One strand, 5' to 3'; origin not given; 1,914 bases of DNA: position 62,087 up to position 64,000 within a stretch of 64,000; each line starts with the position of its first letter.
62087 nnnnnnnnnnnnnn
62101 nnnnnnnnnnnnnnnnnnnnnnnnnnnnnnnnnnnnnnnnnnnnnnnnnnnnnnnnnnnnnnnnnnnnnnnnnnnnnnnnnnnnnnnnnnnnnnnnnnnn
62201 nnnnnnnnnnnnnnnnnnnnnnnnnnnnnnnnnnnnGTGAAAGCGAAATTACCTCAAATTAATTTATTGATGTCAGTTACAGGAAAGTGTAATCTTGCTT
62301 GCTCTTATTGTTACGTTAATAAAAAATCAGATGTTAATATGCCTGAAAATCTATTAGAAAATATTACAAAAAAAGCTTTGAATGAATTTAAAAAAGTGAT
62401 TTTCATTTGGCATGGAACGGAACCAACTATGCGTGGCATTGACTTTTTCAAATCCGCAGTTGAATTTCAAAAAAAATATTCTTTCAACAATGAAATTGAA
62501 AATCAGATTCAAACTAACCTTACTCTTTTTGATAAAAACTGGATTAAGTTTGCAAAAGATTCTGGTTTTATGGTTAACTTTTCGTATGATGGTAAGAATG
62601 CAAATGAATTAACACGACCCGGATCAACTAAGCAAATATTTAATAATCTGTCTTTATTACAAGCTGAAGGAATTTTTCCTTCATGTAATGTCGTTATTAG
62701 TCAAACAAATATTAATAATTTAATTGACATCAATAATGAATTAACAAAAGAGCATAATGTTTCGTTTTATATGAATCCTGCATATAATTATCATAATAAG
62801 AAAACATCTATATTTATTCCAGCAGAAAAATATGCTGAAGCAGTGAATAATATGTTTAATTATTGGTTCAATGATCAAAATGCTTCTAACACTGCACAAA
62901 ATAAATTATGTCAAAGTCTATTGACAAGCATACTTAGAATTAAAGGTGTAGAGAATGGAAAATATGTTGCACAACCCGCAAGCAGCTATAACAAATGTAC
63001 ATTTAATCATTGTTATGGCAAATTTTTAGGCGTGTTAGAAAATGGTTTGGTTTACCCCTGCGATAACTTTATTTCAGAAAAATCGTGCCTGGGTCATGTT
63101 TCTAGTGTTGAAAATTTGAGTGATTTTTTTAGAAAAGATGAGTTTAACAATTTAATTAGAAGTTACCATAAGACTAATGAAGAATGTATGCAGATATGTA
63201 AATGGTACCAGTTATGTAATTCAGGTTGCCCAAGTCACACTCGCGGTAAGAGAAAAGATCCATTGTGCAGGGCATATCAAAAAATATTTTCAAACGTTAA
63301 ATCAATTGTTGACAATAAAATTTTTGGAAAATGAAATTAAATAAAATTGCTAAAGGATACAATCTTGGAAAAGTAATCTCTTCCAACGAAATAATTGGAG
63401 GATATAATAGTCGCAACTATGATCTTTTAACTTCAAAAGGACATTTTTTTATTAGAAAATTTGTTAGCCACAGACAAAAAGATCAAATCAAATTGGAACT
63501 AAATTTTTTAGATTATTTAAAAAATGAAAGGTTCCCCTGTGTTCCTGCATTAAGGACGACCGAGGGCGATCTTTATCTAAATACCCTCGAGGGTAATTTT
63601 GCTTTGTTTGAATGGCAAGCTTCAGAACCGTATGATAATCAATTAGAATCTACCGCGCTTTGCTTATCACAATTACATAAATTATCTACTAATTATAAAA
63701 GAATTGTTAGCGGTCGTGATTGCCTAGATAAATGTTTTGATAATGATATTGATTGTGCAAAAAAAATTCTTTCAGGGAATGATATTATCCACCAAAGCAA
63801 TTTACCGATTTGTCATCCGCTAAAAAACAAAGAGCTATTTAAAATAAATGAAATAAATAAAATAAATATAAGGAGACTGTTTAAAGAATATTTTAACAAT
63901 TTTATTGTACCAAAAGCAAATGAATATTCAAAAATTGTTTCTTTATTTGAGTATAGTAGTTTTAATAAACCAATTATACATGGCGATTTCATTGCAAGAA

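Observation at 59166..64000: Unusual RiPP-like operon: TPR, rSAM/SPASM, 61-aa peptide, pyruvate-kinase-like, rSAM/SPASM, phosphotransferase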

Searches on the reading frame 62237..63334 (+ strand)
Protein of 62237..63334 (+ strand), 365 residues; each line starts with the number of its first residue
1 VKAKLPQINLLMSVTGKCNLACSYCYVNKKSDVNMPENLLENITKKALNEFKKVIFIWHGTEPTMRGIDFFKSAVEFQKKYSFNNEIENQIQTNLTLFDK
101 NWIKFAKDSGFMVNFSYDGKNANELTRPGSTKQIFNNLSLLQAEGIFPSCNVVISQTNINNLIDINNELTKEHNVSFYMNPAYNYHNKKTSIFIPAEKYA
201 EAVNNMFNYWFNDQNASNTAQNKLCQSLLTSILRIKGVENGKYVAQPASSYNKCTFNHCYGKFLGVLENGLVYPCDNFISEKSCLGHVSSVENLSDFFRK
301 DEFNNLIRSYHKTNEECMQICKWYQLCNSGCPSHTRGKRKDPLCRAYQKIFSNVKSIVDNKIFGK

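Call 6: search_protein_families(library=pfam, proteins=[window:62237-63334:+], max_evalue=0.1)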
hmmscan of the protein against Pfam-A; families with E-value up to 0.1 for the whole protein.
window:62237-63334:+ (365 aa): 3 families
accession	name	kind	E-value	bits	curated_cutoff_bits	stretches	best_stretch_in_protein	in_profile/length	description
PF04055.27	Radical_SAM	-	6.4e-15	56.2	29.5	1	12-151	1-146/166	Radical SAM superfamily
PF13353.11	Fer4_12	-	0.033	14.9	22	1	17-118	14-118/137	4Fe-4S single cluster domain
PF17726.7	DpnI_C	-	0.098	13.3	23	1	69-107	25-64/70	Dam-replacing HTH domain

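Call 7: search_protein_families(library=ncbifam, proteins=[window:62237-63334:+], max_evalue=0.1)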
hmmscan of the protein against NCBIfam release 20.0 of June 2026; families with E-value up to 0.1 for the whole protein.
window:62237-63334:+ (365 aa): 53 families (the best 25 are shown)
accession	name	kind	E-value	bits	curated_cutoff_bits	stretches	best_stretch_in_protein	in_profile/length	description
TIGR03942.1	sulfatase_rSAM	equivalog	1.8e-47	162.2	349.45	1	14-357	7-356/363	anaerobic sulfatase maturase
NF041298.1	rSAM_mat_DynA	equivalog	2.4e-44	151.8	450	1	15-356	8-351/356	dynobactin maturation radical SAM/SPASM protein DynA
NF010321.0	PRK13758.1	equivalog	1.6e-35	123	441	1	12-351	9-355/370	anaerobic sulfatase-maturase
NF010308.0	PRK13745.1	equivalog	3e-27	95.6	484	1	10-359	16-386/412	anaerobic sulfatase-maturation protein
NF041300.1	rSAM_mat_DarW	exception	3.4e-27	95.3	650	1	10-335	43-370/415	radical SAM/SPASM peptide maturase DarW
NF038005.1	rSAM_mat_DarE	equivalog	5e-25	88.1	650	1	10-335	76-404/432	darobactin maturation radical SAM/SPASM protein DarE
NF041718.1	rSAM_phane_AMC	equivalog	1.1e-23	83.8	425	1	9-161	7-167/362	cyclophane-forming radical SAM peptide maturase AmcB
TIGR04083.1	rSAM_pep_methan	hypoth_equivalog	1.3e-23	83.5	300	1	15-363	7-348/376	TIGR04083 family peptide-modifying radical SAM enzyme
NF047865.1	rSAM_PapB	equivalog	1.1e-20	74.2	340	1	10-334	5-319/330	PapB family radical SAM/SPASM ranthipeptide maturase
TIGR04163.1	rSAM_cobopep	equivalog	3e-19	69.1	375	1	12-349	68-410/428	peptide-modifying radical SAM enzyme CbpB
TIGR04261.1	rSAM_GlyRichRpt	subfamily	3.9e-19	68.9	310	1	15-333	4-329/363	cyclophane-forming radical SAM/SPASM peptide maturase GrrM/OscB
NF041707.1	rSAM_YhhB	equivalog_domain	3.1e-17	62.5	445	1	10-236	4-248/369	cyclophane-forming radical SAM/SPASM peptide maturase YhhB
TIGR04545.1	rSAM_ahbD_hemeb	equivalog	1.7e-16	60.6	500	1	13-333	5-319/339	heme b synthase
TIGR04064.1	rSAM_nif11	equivalog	1.4e-13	50.4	518.7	2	5-122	75-199/459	nif11-like peptide radical SAM maturase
TIGR04340.1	rSAM_ACGX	hypoth_equivalog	3.4e-12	46.2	400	1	12-340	7-328/341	radical SAM/SPASM domain protein, ACGX system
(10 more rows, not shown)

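Call 9: find_encoding_contigs(protein=window:62237-63334:+, flank=10000, max_places=10)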
Protein window:62237-63334:+ (365 aa): 7 contigs read that carry it; 5 places shown.
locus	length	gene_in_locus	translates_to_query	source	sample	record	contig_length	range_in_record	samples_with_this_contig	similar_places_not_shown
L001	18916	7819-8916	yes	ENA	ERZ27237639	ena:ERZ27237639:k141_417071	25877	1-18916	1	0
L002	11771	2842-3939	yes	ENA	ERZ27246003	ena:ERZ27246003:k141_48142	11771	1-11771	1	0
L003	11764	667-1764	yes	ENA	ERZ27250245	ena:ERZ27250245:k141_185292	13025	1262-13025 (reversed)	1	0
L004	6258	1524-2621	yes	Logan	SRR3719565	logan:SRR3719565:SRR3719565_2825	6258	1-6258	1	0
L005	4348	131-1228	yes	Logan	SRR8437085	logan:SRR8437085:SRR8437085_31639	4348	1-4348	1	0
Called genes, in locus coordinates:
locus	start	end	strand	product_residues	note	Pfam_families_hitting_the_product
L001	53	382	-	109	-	-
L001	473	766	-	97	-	PF01157:Ribosomal_L21e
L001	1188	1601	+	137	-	PF04472:SepF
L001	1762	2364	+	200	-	PF03367:Zn_ribbon_ZPR1 (weak), PF22794:jr-ZPR1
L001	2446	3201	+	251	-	PF01048:PNP_UDP_1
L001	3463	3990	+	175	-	PF00156:Pribosyltran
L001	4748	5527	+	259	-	-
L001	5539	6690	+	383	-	PF04055:Radical_SAM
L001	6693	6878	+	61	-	-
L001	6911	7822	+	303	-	-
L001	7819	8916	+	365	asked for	PF04055:Radical_SAM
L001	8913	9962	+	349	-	PF01636:APH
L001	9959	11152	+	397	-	PF04055:Radical_SAM, PF13353:Fer4_12 (weak)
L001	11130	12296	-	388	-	PF04055:Radical_SAM, PF13353:Fer4_12 (weak)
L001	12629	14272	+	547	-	-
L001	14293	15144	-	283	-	PF00149:Metallophos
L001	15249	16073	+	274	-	-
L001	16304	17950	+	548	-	-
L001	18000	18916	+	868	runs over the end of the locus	-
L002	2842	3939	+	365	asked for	PF04055:Radical_SAM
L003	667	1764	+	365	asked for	PF04055:Radical_SAM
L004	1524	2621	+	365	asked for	PF04055:Radical_SAM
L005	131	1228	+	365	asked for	PF04055:Radical_SAM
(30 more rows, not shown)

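Call 11: search_protein_families(library=ncbifam, proteins=[L001:8913-9962:+, L001:9959-11152:+, L001:11130-12296:-, L001:12629-14272:+, L001:14293-15144:-, L001:15249-16073:+, L001:16304-17950:+, L001:18000-18914:+], max_evalue=0.01)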
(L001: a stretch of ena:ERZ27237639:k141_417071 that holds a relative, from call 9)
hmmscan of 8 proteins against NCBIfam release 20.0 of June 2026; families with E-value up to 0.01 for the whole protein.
L001:8913-9962:+ (349 aa): 6 families
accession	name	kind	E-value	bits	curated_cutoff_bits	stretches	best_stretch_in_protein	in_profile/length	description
NF003558.0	PRK05231.1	equivalog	9.1e-21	74.1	271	2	204-314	178-286/322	homoserine kinase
TIGR00938.1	thrB_alt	equivalog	7.1e-16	58.4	255.9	2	210-307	184-278/307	homoserine kinase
TIGR02906.1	spore_CotS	subfamily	3.1e-14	52.6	172.7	1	30-295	13-265/314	CotS family spore coat protein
NF008738.0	PRK11768.1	equivalog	1.4e-08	34.5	194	1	23-294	36-268/327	serine/threonine protein kinase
NF053880.1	SprCtKinCotIBac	equivalog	4.4e-06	25.9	550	1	212-298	204-286/328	spore coat kinase CotI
TIGR02904.1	spore_ysxE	equivalog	0.00058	19.2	263.55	0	33-126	26-121/309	spore coat protein YsxE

L001:9959-11152:+ (397 aa): 34 families (the best 25 are shown)
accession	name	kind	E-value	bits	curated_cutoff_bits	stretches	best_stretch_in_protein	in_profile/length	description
TIGR03977.1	rSAM_pair_HxsC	equivalog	9e-12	44.5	267.9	1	11-101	28-111/292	His-Xaa-Ser system radical SAM maturase HxsC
NF038283.1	viperin_w_prok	equivalog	1.8e-09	37.2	180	1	9-120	3-112/281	viperin family antiviral radical SAM protein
TIGR04545.1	rSAM_ahbD_hemeb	equivalog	1.5e-08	34.5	500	1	13-103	5-88/339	heme b synthase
NF045702.1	rSAM_GDGT_ether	equivalog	5.7e-08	31.8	450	1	11-108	89-183/486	tetraether lipid synthase Tes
NF045646.2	rSAM_Se_TrsS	equivalog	1.1e-06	27.5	490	1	12-110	90-182/441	radical SAM (seleno)protein TrsS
TIGR04347.1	pseudo_SAM_Halo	equivalog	1.3e-06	27.9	525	1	13-103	43-126/390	TIGR04347 family pseudo-SAM/SPASM protein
TIGR04546.1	rSAM_ahbC_deAc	equivalog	2.1e-06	26.8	650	1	13-104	44-128/390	12,18-didecarboxysiroheme deacetylase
TIGR04055.1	rSAM_NirJ2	equivalog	3.9e-06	26.6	500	1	14-106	6-90/326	putative heme d1 biosynthesis radical SAM protein NirJ2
TIGR02666.1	moaA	equivalog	6.7e-06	25.3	284.05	1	9-99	11-101/336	GTP 3',8-cyclase MoaA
TIGR03942.1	sulfatase_rSAM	equivalog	8e-06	25.2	349.45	1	15-101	8-99/363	anaerobic sulfatase maturase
TIGR04053.2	TIGR04053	equivalog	8.5e-06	25.2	395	1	11-85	11-82/366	TIGR04053 family radical SAM/SPASM domain-containing protein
NF045574.1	sacti_mat_StsB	exception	9e-06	24.8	625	1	13-104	101-184/466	StsB family radical SAM/SPASM domain sactipeptide maturase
TIGR04340.1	rSAM_ACGX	hypoth_equivalog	9.7e-06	25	400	0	10-84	5-80/341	radical SAM/SPASM domain protein, ACGX system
TIGR02668.1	moaA_archaeal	equivalog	1.3e-05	24.3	325.25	1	8-100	10-96/303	GTP 3',8-cyclase MoaA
TIGR04317.1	W_rSAM_matur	equivalog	1.5e-05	24.3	380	1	7-101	3-91/349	tungsten cofactor oxidoreductase radical SAM maturase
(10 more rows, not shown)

L001:11130-12296:- (388 aa): 63 families (the best 25 are shown)
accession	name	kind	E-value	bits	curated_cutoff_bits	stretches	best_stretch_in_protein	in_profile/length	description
NF038283.1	viperin_w_prok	equivalog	2.5e-12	46.5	180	1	7-101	3-97/281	viperin family antiviral radical SAM protein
TIGR03977.1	rSAM_pair_HxsC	equivalog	5.2e-12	45.2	267.9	1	6-98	25-110/292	His-Xaa-Ser system radical SAM maturase HxsC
TIGR02666.1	moaA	equivalog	1.5e-10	40.6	284.05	1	6-100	10-104/336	GTP 3',8-cyclase MoaA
TIGR03978.1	rSAM_paired_1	equivalog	2.2e-10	39.9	370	1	12-86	89-162/466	His-Xaa-Ser system radical SAM maturase HxsB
NF047865.1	rSAM_PapB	equivalog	3.1e-10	39.8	340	1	8-99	5-100/330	PapB family radical SAM/SPASM ranthipeptide maturase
NF001199.0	PRK00164.2-1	equivalog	6.6e-10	38.6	231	1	7-104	13-104/308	GTP 3',8-cyclase MoaA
TIGR02668.1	moaA_archaeal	equivalog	1.1e-09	37.8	325.25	1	7-102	11-100/303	GTP 3',8-cyclase MoaA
TIGR04055.1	rSAM_NirJ2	equivalog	2.4e-09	37.2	500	1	11-100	5-86/326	putative heme d1 biosynthesis radical SAM protein NirJ2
TIGR04340.1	rSAM_ACGX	hypoth_equivalog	4e-09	36.1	400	1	9-89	6-87/341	radical SAM/SPASM domain protein, ACGX system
NF045702.1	rSAM_GDGT_ether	equivalog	5.7e-09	35.1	450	1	9-143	89-197/486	tetraether lipid synthase Tes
TIGR04303.1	GeoRSP_rSAM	equivalog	2.4e-08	33.9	400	1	5-89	4-80/325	GeoRSP system radical SAM/SPASM protein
TIGR04068.1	rSAM_ocin_clost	equivalog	2.5e-08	33.3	500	1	7-123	85-207/462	Cys-rich peptide radical SAM maturase CcpM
TIGR03942.1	sulfatase_rSAM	equivalog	9.3e-08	31.5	349.45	1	13-94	8-94/363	anaerobic sulfatase maturase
TIGR04317.1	W_rSAM_matur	equivalog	1e-07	31.4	380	1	5-99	3-91/349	tungsten cofactor oxidoreductase radical SAM maturase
NF050035.1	rSAM_WgK_link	exception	1.5e-07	30.8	650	1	4-99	7-96/367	radical SAM/SPASM peptide maturase WgkB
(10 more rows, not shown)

L001:12629-14272:+ (547 aa): 0 families

L001:14293-15144:- (283 aa): 4 families
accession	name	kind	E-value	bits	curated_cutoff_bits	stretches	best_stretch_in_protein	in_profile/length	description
TIGR00024.1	SbcD_rel_arch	hypoth_equivalog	3.4e-40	138.1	115.2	1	34-282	15-221/224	putative phosphoesterase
TIGR04123.1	P_estr_lig_assc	hypoth_equivalog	1.8e-18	66.7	150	1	28-167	15-143/207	ligase-associated DNA damage response endonuclease PdeM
NF053862.1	DS9_1_antiphage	equivalog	9e-06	24.8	420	1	33-134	193-292/486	anti-phage phosphoesterase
TIGR00040.1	yfcE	subfamily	0.0014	18.7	56.25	1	80-197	25-119/158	YfcE family phosphodiesterase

L001:15249-16073:+ (274 aa): 1 family
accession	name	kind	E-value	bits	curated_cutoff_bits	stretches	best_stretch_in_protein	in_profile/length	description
TIGR03024.1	arch_PEF_CTERM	domain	0.0059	16.8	23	1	247-272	1-24/25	PEF-CTERM sorting domain-containing protein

L001:16304-17950:+ (548 aa): 0 families

L001:18000-18914:+ (305 aa): 1 family
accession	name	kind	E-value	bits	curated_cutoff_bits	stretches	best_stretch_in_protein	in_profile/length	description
NF033545.0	transpos_IS630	equivalog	0.0045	16.5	100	1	48-79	4-35/299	IS630 family transposase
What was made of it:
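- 63331..64000 (+): APH-family kinase, cut by the window end (349 aa in full on L001 8913-9962). The nearest models are type II homoserine kinase and CotS, both far below cutoff (call 11).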

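Call 12: search_protein_families(library=pfam, proteins=[L001:8913-9962:+, L001:9959-11152:+, L001:11130-12296:-, L001:12629-14272:+, L001:14293-15144:-, L001:15249-16073:+, L001:16304-17950:+, L001:18000-18914:+], max_evalue=0.01)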
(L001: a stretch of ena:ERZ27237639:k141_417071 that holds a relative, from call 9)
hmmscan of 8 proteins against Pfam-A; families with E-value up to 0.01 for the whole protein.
L001:8913-9962:+ (349 aa): 1 family
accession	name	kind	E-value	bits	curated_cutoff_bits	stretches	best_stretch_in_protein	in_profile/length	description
PF01636.29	APH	-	3.3e-14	53.7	23.2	2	21-121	5-113/239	Phosphotransferase enzyme family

L001:9959-11152:+ (397 aa): 2 families
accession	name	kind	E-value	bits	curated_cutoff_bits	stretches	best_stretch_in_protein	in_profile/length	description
PF04055.27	Radical_SAM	-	3.3e-08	34.3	29.5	1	14-145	3-110/166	Radical SAM superfamily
PF13353.11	Fer4_12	-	9.4e-06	26.4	22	1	15-104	12-97/137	4Fe-4S single cluster domain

L001:11130-12296:- (388 aa): 3 families
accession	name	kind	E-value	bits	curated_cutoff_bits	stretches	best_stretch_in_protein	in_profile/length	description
PF04055.27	Radical_SAM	-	2.4e-10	41.3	29.5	1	12-176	3-140/166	Radical SAM superfamily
PF13353.11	Fer4_12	-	7.1e-07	30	22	1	13-108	12-103/137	4Fe-4S single cluster domain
PF13186.11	SPASM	-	0.00081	20.1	21.5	1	277-308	7-43/67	Iron-sulfur cluster-binding domain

L001:12629-14272:+ (547 aa): 0 families

L001:14293-15144:- (283 aa): 2 families
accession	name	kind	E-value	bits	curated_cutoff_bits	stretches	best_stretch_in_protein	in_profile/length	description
PF00149.33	Metallophos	-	8e-11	43.2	21.5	1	35-193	2-156/191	Calcineurin-like phosphoesterase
PF12850.12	Metallophos_2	-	4.8e-05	23.8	27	1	38-198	5-121/154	Calcineurin-like phosphoesterase superfamily domain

L001:15249-16073:+ (274 aa): 0 families

L001:16304-17950:+ (548 aa): 0 families

L001:18000-18914:+ (305 aa): 1 family
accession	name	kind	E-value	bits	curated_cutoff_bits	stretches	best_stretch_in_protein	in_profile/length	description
PF13384.12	HTH_23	-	9.8e-05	22.5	24.6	1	48-77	9-38/50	Homeodomain-like domain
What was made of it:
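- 63331..64000 (+): Pfam APH E=3e-14 for the full protein (call 12).
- Checked: The cluster continues on an identical 25.9-kb contig, L001 (calls 9, 11, 12).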

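Call 39: find_homologous_proteins(query=window:62237-63334:+, max_evalue=1e-15)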
Query window:62237-63334:+ (365 aa): 9 proteins with E <= 1e-15 among 1529 candidates.
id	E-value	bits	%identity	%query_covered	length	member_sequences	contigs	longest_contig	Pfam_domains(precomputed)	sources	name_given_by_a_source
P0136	5.1e-247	837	100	100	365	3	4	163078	PF04055.28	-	-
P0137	5.4e-139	481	57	99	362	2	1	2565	PF04055.28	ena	-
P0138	1.0e-29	122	27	94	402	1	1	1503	PF13186.12,PF04055.28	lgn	-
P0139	2.9e-27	114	26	96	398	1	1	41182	PF13186.12,PF04055.28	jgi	jgi:uncharacterized protein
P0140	6.8e-25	106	27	90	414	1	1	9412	PF13186.12,PF04055.28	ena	-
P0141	1.7e-23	101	27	97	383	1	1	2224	PF13186.12,PF04055.28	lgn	-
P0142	1.9e-23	101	27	90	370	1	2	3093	PF13186.12,PF04055.28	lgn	-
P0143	4.0e-22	97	25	96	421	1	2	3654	PF13186.12,PF04055.28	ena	-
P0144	1.8e-20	92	27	83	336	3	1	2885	PF13186.12,PF04055.28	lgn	-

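Call 40: find_encoding_contigs(protein=P0137, flank=5000, max_places=2)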
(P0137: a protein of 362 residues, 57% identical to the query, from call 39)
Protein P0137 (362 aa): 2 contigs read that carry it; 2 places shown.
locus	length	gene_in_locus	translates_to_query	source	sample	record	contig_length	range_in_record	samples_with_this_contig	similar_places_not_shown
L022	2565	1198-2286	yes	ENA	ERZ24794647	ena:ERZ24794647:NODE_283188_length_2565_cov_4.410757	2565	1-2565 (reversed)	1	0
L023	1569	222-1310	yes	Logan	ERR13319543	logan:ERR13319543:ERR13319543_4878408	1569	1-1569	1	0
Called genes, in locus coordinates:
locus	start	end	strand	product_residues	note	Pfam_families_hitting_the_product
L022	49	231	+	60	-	-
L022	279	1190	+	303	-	PF00224:PK (weak)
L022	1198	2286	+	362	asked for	PF04055:Radical_SAM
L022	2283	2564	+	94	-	?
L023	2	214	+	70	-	?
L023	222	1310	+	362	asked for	PF04055:Radical_SAM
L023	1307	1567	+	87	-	?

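Call 70: search_protein_families(library=padloc, proteins=[window:62237-63334:+, L001:8913-9962:+, L001:9959-11152:+, L001:11130-12296:-], max_evalue=0.001)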
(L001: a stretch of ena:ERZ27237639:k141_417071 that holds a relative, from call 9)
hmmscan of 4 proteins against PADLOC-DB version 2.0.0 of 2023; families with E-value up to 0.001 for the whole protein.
window:62237-63334:+ (365 aa): 1 family
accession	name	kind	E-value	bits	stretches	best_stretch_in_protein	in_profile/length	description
PDLC02903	pVip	-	6.5e-08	30.4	1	12-212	4-194/257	Viperins not associated with kinases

L001:8913-9962:+ (349 aa): 0 families

L001:9959-11152:+ (397 aa): 2 families
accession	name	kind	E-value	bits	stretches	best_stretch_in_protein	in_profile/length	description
PDLC02903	pVip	-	5.9e-09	33.8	1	10-102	2-82/257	Viperins not associated with kinases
PDLC02904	pVip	-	4e-08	31.1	1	10-121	5-109/262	Viperins associated with kinases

L001:11130-12296:- (388 aa): 2 families
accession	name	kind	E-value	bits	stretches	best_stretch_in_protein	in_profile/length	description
PDLC02903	pVip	-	6.1e-12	43.5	1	8-100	2-82/257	Viperins not associated with kinases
PDLC02904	pVip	-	3.9e-11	41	1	8-101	5-90/262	Viperins associated with kinases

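Call 71: search_solved_structures(query=L001:11130-12296:-, max_evalue=0.01)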
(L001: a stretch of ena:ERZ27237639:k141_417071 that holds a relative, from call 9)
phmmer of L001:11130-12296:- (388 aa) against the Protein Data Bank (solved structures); distinct sequences matched with E-value up to 0.01: 2.
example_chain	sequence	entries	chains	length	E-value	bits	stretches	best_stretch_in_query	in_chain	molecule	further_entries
7tol_A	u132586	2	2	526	0.0011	21.4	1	9-107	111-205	glycerol dibiphytanyl glycerol tetraether - macrocyclic archaeol synthase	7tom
9dfu_A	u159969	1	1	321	0.0034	19.8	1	5-101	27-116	Radical SAM core domain-containing protein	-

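Call 72: search_solved_structures(query=L001:8913-9962:+, max_evalue=0.01)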
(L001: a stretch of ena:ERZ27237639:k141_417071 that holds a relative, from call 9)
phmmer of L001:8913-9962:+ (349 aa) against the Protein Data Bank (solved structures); distinct sequences matched with E-value up to 0.01: 1.
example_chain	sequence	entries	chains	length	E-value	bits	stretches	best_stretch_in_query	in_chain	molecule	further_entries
2ppq_A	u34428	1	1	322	5.7e-07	32.1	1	214-310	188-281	Homoserine kinase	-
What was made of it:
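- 63331..64000 (+): The PDB hit is 2PPQ homoserine kinase, E=6e-7 (call 72).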

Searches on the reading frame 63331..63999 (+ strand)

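Call 6: search_protein_families(library=pfam, proteins=[window:63331-63999:+], max_evalue=0.1)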
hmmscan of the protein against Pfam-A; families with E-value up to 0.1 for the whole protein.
window:63331-63999:+ (223 aa): 2 families
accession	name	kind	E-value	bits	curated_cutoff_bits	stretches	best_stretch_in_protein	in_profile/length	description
PF01636.29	APH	-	4e-08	33.8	23.2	1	21-121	5-113/239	Phosphotransferase enzyme family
PF00062.25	Lys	-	0.074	13.7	27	0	104-152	56-103/123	C-type lysozyme/alpha-lactalbumin family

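Call 7: search_protein_families(library=ncbifam, proteins=[window:63331-63999:+], max_evalue=0.1)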
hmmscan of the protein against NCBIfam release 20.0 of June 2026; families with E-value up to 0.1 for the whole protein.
window:63331-63999:+ (223 aa): 4 families
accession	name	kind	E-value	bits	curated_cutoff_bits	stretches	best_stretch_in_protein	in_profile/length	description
TIGR00938.1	thrB_alt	equivalog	3.5e-06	26.6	255.9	1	3-93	12-102/307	homoserine kinase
NF003558.0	PRK05231.1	equivalog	2.7e-05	23.3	271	1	3-92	12-99/322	homoserine kinase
NF008738.0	PRK11768.1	equivalog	7.2e-05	22.3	194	1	23-133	36-149/327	serine/threonine protein kinase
TIGR02904.1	spore_ysxE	equivalog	0.018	14.3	263.55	1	32-126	25-121/309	spore coat protein YsxE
